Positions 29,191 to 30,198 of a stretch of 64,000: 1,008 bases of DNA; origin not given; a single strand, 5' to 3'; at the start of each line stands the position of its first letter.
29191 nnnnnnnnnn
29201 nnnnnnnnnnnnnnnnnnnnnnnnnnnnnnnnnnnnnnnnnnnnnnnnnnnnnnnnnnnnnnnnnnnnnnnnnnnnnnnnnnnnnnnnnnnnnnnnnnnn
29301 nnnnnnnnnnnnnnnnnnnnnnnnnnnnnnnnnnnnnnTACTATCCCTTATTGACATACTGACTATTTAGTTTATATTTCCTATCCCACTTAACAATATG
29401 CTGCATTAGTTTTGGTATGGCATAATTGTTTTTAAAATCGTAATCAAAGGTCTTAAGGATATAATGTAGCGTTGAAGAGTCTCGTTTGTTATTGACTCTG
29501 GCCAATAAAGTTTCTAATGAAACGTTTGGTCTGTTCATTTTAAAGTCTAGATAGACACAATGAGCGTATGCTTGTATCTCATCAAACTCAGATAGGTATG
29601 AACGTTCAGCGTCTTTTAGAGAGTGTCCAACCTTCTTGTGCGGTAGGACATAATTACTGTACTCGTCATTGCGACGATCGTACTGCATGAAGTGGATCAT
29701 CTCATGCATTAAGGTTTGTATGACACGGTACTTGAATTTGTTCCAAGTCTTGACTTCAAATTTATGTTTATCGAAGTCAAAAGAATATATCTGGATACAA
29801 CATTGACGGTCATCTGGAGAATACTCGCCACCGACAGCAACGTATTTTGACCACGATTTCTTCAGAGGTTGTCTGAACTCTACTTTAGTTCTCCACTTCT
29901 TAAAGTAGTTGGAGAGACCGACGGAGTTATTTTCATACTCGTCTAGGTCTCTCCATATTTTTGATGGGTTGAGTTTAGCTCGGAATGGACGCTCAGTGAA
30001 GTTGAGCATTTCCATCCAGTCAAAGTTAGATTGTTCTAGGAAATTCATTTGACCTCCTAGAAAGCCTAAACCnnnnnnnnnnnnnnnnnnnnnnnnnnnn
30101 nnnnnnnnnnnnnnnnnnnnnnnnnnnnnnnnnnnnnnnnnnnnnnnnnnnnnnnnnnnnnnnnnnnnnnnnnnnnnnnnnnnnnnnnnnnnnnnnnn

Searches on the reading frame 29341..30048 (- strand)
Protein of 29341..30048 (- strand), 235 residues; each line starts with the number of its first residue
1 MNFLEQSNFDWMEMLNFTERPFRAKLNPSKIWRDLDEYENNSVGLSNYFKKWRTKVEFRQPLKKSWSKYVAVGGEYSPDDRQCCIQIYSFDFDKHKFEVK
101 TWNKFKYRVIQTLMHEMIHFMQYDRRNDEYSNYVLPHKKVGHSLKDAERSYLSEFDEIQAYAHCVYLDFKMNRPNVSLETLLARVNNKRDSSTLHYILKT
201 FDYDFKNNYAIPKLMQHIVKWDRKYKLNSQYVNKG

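Call 32: search_protein_families(library=pfam, max_evalue=0.1, proteins=[window:29341-30048:-])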
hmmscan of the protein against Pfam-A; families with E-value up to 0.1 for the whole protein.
window:29341-30048:- (235 aa): 1 family
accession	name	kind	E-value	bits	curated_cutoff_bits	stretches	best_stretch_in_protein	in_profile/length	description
PF10263.15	SprT-like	-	0.022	15.1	25.6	1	108-127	60-79/108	SprT-like family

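Call 67: search_protein_families(library=ncbifam, max_evalue=0.01, proteins=[window:29341-30048:-])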
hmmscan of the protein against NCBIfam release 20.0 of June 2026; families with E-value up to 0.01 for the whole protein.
window:29341-30048:- (235 aa): 0 families
